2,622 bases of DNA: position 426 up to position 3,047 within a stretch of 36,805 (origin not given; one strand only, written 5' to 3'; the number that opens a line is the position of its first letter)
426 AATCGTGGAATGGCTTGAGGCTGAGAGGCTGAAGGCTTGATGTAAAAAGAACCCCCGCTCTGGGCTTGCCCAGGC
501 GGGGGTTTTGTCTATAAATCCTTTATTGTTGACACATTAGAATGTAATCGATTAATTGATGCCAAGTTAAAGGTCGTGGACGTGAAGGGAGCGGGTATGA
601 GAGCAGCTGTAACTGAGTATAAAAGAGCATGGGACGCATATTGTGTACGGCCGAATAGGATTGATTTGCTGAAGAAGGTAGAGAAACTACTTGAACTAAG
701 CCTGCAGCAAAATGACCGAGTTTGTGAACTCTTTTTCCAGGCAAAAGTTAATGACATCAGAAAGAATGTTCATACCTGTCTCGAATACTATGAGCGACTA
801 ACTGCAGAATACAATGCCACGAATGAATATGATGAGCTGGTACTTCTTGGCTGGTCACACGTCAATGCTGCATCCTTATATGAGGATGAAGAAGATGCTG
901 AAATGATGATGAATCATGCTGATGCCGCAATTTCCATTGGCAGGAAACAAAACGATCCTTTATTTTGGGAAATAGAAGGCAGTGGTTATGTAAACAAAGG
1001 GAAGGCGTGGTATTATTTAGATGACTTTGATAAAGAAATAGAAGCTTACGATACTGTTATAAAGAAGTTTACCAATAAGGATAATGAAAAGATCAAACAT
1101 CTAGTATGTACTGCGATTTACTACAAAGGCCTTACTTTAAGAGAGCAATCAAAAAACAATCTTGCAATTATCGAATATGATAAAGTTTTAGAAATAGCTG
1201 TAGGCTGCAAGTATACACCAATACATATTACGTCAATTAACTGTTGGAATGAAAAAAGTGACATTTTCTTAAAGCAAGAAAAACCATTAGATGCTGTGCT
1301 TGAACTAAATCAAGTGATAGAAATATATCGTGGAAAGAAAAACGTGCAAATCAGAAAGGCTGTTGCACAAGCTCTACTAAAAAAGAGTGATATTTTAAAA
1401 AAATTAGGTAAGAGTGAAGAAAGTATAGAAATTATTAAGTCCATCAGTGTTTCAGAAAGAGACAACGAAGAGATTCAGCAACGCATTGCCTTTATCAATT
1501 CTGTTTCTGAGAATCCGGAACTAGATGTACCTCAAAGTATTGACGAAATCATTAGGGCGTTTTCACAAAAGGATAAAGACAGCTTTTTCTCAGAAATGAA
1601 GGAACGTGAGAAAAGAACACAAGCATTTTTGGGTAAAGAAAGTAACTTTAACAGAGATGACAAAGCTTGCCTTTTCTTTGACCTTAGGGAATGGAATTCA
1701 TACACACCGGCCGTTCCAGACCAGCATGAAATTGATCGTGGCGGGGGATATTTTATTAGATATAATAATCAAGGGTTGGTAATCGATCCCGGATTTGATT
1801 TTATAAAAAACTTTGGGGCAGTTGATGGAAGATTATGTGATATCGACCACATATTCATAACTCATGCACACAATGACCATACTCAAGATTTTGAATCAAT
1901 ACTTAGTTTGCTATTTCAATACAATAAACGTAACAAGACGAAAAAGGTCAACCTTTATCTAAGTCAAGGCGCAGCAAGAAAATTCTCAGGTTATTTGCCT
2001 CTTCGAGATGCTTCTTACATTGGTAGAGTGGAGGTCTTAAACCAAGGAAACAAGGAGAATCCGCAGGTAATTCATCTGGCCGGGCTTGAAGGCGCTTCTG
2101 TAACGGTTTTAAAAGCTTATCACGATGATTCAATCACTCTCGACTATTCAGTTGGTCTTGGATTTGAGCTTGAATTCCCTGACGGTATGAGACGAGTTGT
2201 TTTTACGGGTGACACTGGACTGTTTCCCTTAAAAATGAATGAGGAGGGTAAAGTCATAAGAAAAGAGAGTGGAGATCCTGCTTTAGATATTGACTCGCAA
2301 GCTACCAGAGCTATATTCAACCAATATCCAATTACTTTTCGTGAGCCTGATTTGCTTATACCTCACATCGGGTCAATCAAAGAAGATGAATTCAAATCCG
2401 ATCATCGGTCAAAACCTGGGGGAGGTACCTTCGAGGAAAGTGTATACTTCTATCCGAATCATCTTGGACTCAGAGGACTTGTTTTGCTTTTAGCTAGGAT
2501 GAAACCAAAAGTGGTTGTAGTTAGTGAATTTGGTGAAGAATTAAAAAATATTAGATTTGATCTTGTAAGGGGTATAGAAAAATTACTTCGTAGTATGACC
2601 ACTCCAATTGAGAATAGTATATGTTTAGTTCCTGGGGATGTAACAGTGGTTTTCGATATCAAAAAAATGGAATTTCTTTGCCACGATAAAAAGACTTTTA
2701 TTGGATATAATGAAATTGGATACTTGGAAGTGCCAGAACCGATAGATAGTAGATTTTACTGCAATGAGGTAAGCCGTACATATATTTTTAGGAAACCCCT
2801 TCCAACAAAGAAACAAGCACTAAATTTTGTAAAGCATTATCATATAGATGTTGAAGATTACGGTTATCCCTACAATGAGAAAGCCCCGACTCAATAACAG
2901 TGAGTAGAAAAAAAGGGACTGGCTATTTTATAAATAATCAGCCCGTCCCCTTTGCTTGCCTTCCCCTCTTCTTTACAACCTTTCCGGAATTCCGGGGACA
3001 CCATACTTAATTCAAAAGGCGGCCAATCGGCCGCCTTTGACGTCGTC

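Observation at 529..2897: AT-rich, horizontally acquired TPR plus metallo-beta-lactamase-fold gene with its own promoter, inserted next to acnB: a candidate single-gene defence or effector module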

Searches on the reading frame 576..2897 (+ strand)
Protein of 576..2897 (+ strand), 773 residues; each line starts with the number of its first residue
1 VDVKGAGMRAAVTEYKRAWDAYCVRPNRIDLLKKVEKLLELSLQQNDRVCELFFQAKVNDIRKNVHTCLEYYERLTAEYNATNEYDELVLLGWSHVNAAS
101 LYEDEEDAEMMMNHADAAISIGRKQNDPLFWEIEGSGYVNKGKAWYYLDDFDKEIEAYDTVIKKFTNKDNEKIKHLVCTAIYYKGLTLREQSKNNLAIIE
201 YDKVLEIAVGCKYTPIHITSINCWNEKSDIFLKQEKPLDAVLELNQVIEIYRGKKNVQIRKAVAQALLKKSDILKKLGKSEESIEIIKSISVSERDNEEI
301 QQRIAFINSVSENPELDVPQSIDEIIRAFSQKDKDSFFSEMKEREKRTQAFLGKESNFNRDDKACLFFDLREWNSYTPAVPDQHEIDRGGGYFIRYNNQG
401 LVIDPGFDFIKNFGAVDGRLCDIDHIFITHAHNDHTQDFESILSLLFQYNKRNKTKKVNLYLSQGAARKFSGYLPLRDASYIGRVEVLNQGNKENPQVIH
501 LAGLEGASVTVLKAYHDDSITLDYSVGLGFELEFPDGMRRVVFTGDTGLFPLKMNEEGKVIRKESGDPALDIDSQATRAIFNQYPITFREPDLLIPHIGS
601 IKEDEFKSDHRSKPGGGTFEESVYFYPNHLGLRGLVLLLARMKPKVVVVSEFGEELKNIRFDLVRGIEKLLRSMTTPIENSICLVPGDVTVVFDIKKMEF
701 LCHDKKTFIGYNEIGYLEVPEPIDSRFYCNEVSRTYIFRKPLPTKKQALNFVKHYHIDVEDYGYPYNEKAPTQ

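Call 4: search_protein_families(library=pfam, proteins=[window:576-2897:+], max_evalue=1)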
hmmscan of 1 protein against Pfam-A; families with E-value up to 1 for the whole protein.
window:576-2897:+ (773 aa): 9 families
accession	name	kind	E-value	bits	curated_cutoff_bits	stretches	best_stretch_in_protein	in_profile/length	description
PF12706.13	Lactamase_B_2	-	6.1e-13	49.3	27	1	402-554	4-150/200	Beta-lactamase superfamily domain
PF00753.33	Lactamase_B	-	3.5e-09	37.3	22.7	1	392-436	9-57/196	Metallo-beta-lactamase superfamily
PF13181.12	TPR_8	-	4.1e-05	23.9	25.7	1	264-287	1-24/34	Tetratricopeptide repeat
PF07719.23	TPR_2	-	0.001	19.5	27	0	180-207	3-30/34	Tetratricopeptide repeat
PF13174.12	TPR_6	-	0.0031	18.5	26.3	0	140-165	5-30/33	Tetratricopeptide repeat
PF13424.12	TPR_12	-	0.016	15.8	30.1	1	179-252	4-76/77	Tetratricopeptide repeat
PF13483.12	Lactamase_B_3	-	0.037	14.5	24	1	392-548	10-112/160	Beta-lactamase superfamily domain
PF23023.1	Anti-Pycsar_Apyc1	-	0.21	11.5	50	1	395-449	26-81/250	Anti-Pycsar protein Apyc1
PF00515.34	TPR_1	-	0.36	11.2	27.8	0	181-207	4-30/34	Tetratricopeptide repeat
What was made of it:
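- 597..1628 (+): N-terminal TPR-like alpha-solenoid (aa 1-344, 17 helices); fast-evolving. Sub-threshold Pfam TPR hits (call 4).
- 1629..2894 (+): ElaC/RNase Z-like metallo-beta-lactamase-fold phosphodiesterase module (aa 345-766). Lactamase_B_2 E=6e-13 (call 4).
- On Metallo-beta-lactamase fold superfamily: Lactamase_B_2 scores 49.3 bits (cut-off 27) and Lactamase_B 37.3 bits (cut-off 22.7) (call 4).
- On Beta-CASP nucleases (RNase J, CPSF73, Artemis/SNM1): No Pfam Beta-Casp hit (call 4).
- On Apyc1 (anti-Pycsar cyclic-nucleotide PDE, PF23023): 11.5 bits against a cut-off of 50 (call 4).
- On TPR repeat proteins: In this copy the Pfam hits are sub-threshold (TPR_8 23.9 bits against 25.7, call 4).
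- Closest known: Apyc1 / YhfI cyclic-nucleotide phosphodiesterases. Different: The Pfam Apyc1 model is not met (11.5 vs 50 bits, call 4).
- Checked: The MBL fold is confirmed: Lactamase_B_2 E=6e-13 (call 4), with HAHNDH at aa 423-428, FTGDTG at 536-541 and PHIGS at 589-593.
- The Pfam Apyc1 model scores 11.5 bits against a cut-off of 50 (call 4).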

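Call 5: search_protein_families(library=padloc, proteins=[window:576-2897:+], max_evalue=1)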
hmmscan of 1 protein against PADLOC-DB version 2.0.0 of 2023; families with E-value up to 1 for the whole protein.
window:576-2897:+ (773 aa): 0 families
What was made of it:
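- On STAND/Avs NLR-like defence proteins: PADLOC gives 0 hits (call 5).
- On Any system in PADLOC-DB v2.0.0: 0 families at E<=1 (call 5).
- Closest known: STAND/Avs-type TPR sensors. Different: There are no PADLOC Avs hits (call 5).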

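Call 6: search_protein_families(library=ncbifam, proteins=[window:576-2897:+], max_evalue=1)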
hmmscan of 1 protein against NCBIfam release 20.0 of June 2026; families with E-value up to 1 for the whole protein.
window:576-2897:+ (773 aa): 12 families
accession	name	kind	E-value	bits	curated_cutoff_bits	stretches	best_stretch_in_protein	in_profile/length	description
TIGR02651.1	RNase_Z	equivalog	1.4e-06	27.6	292.95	1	391-478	20-104/302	ribonuclease Z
NF000801.0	PRK00055.1-3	equivalog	6.3e-06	25.5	252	1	393-497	24-126/307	ribonuclease Z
NF000804.0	PRK00055.2-1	equivalog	1.2e-05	24.6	402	1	389-446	22-79/306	ribonuclease Z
NF001911.0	PRK00685.1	equivalog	2.6e-05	23.8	144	1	395-440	14-58/228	metal-dependent hydrolase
NF000805.0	PRK00055.2-3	equivalog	0.00019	20.8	416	1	390-464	23-94/307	ribonuclease Z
NF041257.1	GntH_guanitoxin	equivalog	0.00021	20.3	333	1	400-444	45-89/374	guanitoxin biosynthesis MBL fold metallo-hydrolase GntH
NF002558.0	PRK02126.1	subfamily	0.00029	19.9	315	1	419-452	44-77/345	ribonuclease Z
TIGR03413.1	GSH_gloB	equivalog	0.0031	16.9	200.8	1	398-443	20-64/248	hydroxyacylglutathione hydrolase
NF052462.1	TelomRslvTelAAgri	equivalog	0.029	13.5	800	1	143-285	9-149/436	telomere resolvase TelA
NF041804.1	MBL_fold_SolJ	exception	0.036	13.2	350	1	395-437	26-68/224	solanimycin biosynthesis MBL-fold hydrolase SolJ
NF038231.1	MBL_Geo_Pelo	equivalog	0.066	12.8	360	1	393-443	38-86/250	GPMC system MBL fold metallohydrolase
NF053617.1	SARPRegAfsRStmc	equivalog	0.2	9.5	1430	1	218-292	773-845/986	SARP-family global regulator AfsR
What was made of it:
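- On RNase Z (tRNA 3' endonuclease): 27.6 bits against a cut-off of 292.95, matching only aa 391-478 (call 6).
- On STAND/Avs NLR-like defence proteins: There is no P-loop or NB-ARC/NACHT hit (calls 4, 6).
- Closest known: ElaC/RNase Z-type MBL phosphodiesterases. Different: The RNase_Z equivalog model is far below its cut-off (27.6 vs 293 bits, call 6).
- Weak NCBIfam hits to RNase Z models over the N-terminal motif region (E=1e-6, call 6). The RNase_Z equivalog scores 27.6 bits against a cut-off of 293 (call 6).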
